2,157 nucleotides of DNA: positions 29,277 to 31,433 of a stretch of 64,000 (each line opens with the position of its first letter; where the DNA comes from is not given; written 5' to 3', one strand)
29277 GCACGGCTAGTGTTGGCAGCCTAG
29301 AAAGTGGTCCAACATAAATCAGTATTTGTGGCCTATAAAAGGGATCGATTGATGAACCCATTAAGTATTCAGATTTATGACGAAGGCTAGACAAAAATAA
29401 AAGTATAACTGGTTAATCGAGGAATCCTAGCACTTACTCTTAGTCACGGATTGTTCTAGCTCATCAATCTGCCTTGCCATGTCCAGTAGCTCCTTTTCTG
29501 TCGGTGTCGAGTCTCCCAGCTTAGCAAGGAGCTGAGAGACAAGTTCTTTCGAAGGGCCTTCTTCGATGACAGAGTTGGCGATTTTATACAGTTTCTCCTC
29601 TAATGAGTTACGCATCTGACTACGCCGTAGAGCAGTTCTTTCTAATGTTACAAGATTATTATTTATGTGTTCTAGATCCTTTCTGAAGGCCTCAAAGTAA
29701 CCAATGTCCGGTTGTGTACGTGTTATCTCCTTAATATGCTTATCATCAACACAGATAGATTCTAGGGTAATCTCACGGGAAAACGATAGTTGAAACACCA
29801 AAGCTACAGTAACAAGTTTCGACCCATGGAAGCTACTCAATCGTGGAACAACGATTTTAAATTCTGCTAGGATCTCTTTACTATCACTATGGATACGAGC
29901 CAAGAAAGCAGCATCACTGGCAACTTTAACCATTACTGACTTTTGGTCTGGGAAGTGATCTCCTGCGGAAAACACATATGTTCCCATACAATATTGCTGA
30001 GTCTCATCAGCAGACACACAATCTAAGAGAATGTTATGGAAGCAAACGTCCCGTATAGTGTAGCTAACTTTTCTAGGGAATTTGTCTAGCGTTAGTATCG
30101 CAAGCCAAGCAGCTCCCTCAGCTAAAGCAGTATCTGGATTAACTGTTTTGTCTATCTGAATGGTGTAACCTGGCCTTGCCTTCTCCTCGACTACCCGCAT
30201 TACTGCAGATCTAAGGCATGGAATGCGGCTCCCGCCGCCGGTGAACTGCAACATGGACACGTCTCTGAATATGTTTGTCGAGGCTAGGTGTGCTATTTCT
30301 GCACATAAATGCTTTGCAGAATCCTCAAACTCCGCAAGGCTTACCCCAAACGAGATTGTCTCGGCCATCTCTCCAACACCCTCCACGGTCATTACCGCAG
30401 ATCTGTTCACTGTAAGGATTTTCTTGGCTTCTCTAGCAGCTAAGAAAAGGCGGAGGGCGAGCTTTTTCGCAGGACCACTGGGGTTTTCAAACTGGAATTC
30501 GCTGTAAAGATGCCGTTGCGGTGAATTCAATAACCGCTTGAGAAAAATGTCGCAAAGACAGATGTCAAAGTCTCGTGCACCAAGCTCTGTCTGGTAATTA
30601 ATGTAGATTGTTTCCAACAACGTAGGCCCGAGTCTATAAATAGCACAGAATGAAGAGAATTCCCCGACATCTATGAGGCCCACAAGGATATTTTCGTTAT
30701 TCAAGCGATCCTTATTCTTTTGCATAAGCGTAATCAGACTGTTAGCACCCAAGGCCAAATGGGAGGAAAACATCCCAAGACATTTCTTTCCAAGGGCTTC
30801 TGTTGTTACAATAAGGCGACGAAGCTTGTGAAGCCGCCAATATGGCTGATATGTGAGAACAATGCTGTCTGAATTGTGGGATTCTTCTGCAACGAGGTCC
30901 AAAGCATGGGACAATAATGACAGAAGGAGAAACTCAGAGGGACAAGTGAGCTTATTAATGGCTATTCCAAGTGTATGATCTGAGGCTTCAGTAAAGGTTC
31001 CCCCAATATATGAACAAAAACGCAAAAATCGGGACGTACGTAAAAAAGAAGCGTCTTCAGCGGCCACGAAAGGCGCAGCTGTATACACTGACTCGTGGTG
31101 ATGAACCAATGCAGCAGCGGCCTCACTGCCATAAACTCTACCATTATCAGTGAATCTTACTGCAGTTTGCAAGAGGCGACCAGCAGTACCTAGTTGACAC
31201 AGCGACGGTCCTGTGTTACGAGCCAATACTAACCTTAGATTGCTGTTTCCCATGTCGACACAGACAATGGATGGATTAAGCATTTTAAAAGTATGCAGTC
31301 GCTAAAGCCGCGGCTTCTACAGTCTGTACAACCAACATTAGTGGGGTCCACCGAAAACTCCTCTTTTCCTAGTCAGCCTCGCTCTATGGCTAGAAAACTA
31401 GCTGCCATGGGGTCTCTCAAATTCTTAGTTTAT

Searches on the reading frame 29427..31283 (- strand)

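Call 35: search_protein_families(library=pfam, proteins=[window:29427-31283:-], max_evalue=0.001)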
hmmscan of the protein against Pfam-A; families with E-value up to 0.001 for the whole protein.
window:29427-31283:- (618 aa): 1 family
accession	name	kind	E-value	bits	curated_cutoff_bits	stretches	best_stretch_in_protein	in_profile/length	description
PF00012.26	HSP70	-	3.5e-12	45.8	20.6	1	195-400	184-377/599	Hsp70 protein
